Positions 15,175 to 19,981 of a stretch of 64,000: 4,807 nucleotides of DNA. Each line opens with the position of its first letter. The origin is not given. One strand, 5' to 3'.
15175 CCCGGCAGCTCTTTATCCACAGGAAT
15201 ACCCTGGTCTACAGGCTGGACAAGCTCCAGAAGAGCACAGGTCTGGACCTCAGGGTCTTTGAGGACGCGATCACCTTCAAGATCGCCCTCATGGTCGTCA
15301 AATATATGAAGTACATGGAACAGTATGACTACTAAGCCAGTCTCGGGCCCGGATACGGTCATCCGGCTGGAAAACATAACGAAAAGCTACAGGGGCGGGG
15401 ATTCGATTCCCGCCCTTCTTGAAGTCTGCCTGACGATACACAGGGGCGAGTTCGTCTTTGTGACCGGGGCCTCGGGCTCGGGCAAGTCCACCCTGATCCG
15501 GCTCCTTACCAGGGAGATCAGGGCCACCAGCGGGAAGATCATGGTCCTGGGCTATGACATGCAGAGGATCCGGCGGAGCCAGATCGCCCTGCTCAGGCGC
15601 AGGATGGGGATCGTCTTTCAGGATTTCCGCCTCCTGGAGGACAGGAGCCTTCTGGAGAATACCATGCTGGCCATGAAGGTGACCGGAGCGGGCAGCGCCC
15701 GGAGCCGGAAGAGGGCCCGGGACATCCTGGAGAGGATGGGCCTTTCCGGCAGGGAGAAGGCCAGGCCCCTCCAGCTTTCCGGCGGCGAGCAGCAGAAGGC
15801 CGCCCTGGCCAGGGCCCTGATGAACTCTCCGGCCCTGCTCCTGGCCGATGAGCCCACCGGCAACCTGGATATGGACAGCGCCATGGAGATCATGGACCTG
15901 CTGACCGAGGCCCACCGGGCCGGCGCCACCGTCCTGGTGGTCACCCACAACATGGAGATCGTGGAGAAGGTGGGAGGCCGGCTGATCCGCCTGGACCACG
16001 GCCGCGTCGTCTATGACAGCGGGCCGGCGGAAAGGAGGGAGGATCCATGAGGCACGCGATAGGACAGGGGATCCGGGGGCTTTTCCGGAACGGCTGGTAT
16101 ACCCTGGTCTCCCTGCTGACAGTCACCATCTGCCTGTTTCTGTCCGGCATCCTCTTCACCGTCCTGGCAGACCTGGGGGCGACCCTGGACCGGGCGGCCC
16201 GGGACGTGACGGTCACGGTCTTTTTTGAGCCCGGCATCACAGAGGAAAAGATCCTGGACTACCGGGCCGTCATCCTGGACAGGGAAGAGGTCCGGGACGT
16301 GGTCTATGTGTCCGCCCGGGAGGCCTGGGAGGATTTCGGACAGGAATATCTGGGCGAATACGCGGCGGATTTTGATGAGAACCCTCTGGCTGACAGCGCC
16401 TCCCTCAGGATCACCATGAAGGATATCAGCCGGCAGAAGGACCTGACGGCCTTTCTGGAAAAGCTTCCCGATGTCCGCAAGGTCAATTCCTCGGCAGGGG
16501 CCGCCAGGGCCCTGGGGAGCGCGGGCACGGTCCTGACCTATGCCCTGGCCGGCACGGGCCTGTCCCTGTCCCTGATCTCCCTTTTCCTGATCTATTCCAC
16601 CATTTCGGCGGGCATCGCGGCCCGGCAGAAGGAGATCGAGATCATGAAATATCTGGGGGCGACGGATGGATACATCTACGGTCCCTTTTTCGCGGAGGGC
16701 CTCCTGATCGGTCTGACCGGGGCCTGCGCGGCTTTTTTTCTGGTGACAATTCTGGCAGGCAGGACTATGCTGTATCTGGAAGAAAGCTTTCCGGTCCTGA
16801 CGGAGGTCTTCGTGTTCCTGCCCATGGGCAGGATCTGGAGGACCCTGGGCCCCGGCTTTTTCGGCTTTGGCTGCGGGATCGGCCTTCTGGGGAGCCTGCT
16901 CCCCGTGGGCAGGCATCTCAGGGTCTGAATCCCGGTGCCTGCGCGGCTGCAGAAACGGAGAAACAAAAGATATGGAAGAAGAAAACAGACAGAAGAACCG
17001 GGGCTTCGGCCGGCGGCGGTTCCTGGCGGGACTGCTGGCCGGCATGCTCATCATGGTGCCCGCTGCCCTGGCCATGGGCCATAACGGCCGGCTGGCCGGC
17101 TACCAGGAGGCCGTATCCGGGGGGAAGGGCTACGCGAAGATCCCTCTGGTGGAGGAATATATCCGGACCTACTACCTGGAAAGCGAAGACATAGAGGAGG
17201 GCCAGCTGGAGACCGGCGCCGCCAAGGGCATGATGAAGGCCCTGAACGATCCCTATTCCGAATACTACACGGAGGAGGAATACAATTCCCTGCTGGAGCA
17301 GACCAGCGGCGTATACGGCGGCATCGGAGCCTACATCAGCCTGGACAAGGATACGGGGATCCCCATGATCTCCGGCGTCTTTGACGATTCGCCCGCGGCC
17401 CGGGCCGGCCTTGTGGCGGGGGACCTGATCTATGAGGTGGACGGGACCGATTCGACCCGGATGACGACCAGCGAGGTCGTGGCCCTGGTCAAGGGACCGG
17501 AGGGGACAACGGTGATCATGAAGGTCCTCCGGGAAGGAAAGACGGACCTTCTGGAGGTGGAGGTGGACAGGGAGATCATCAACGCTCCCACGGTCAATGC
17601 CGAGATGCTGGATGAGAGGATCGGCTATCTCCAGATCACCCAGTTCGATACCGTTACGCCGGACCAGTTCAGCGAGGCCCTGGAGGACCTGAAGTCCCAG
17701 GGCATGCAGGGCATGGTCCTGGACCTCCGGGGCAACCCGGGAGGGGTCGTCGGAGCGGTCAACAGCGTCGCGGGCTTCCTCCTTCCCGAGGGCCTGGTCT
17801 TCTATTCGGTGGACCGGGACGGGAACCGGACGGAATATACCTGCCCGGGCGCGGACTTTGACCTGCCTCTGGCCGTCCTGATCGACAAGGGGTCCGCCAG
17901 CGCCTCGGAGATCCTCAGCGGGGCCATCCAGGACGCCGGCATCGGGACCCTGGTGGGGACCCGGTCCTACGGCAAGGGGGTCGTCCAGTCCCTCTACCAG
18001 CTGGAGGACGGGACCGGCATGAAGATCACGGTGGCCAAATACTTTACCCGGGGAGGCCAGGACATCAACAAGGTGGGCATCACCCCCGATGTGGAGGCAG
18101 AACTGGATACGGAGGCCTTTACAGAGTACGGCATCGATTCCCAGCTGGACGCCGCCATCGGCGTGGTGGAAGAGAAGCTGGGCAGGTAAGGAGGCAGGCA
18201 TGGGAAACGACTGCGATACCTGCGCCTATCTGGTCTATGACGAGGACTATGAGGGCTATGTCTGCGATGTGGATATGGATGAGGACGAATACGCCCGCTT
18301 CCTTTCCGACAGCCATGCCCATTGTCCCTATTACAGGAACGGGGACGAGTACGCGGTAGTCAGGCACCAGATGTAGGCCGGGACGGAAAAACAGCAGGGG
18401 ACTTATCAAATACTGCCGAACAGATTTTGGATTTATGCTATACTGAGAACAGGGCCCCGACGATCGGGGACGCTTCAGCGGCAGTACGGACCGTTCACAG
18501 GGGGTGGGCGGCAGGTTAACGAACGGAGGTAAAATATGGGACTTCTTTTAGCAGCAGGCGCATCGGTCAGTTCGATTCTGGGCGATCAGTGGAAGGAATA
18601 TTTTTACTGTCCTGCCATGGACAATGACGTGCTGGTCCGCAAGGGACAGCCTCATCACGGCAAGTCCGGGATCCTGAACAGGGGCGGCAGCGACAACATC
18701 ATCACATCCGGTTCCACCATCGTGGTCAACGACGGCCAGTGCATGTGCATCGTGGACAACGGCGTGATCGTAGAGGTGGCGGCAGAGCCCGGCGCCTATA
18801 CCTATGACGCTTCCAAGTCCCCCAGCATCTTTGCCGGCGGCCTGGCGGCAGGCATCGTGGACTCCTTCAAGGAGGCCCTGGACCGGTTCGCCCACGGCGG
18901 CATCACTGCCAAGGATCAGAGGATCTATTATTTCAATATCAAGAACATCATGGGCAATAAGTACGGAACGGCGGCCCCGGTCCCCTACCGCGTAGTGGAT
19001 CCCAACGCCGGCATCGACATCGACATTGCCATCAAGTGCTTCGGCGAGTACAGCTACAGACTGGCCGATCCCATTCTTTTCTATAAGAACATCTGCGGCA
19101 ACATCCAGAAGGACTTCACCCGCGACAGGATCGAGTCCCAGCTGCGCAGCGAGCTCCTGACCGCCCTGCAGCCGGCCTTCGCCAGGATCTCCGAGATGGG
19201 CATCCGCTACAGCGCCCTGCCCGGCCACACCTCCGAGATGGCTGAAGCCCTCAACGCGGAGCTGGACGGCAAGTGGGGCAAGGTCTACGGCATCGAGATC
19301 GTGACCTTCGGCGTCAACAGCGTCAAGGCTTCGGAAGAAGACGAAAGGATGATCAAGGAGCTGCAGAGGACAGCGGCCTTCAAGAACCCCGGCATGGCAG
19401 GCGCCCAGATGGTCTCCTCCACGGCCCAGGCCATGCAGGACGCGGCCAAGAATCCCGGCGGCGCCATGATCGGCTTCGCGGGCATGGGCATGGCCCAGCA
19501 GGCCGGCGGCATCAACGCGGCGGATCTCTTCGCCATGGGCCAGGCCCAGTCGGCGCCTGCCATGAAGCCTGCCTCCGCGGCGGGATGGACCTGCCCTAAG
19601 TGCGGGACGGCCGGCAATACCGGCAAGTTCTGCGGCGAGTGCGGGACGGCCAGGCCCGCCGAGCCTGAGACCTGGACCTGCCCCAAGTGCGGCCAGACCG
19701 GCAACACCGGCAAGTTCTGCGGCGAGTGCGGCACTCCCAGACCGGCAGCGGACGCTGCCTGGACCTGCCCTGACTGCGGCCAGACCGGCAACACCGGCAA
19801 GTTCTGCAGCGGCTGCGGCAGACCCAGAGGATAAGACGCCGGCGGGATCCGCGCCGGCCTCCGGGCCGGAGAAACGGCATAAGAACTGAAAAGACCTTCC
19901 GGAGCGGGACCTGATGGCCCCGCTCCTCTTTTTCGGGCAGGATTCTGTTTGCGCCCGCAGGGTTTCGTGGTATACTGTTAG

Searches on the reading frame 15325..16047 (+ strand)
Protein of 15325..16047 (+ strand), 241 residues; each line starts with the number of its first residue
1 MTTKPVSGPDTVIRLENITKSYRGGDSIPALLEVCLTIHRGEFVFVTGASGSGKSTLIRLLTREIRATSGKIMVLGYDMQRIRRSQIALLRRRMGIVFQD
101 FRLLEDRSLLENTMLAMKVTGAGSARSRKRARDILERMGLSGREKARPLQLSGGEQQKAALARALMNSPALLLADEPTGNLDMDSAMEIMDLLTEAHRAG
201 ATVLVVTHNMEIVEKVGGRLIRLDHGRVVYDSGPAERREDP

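Call 25: search_protein_families(library=pfam, proteins=[window:15325-16047:+], max_evalue=0.00001)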
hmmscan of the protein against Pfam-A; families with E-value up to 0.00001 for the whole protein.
window:15325-16047:+ (241 aa): 5 families
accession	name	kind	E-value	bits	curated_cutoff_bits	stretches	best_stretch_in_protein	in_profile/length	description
PF00005.33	ABC_tran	-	7.4e-33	114.5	25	1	34-178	4-136/137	ABC transporter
PF13304.12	AAA_21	-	4.4e-12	47.1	27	1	68-214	176-304/304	AAA domain, putative AbiEii toxin, Type IV TA system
PF13191.12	AAA_16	-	2.7e-07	31.7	32.6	1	39-148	22-133/167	AAA ATPase domain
PF13401.12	AAA_22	-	1.1e-06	29.4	27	1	41-208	5-124/130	AAA domain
PF02463.25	SMC_N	-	2.5e-06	27.5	40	0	42-221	25-209/220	RecF/RecN/SMC N terminal domain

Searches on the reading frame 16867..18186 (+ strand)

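Call 25: search_protein_families(library=pfam, proteins=[window:16867-18186:+], max_evalue=0.00001)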
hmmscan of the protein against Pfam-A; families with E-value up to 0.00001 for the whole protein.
window:16867-18186:+ (440 aa): 5 families
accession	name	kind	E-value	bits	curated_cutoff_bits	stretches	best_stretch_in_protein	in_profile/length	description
PF03572.23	Peptidase_S41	-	3.4e-52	176.8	24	1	251-410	1-164/165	Peptidase family S41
PF17820.7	PDZ_6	-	1.1e-13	51.1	27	1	168-222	2-54/54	PDZ domain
PF13180.12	PDZ_2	-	2.9e-09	37.5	27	1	153-233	3-80/80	PDZ domain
PF22694.1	CtpB_N-like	-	1.7e-07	32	27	1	87-137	36-84/85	Activating protease CtpB N-terminal domain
PF00595.29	PDZ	-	1.9e-07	31.8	23.2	1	151-220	10-80/81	PDZ domain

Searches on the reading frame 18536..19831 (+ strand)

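Call 25: search_protein_families(library=pfam, proteins=[window:18536-19831:+], max_evalue=0.00001)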
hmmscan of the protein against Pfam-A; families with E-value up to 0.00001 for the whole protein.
window:18536-19831:+ (432 aa): 2 families
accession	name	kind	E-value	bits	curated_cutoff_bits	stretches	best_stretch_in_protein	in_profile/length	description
PF13421.11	Band_7_1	-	6.7e-18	65.5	24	1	53-276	8-206/211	SPFH domain-Band 7 family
PF12773.13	DZR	-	7.7e-06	26.4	27.3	0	353-399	1-45/45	Double zinc ribbon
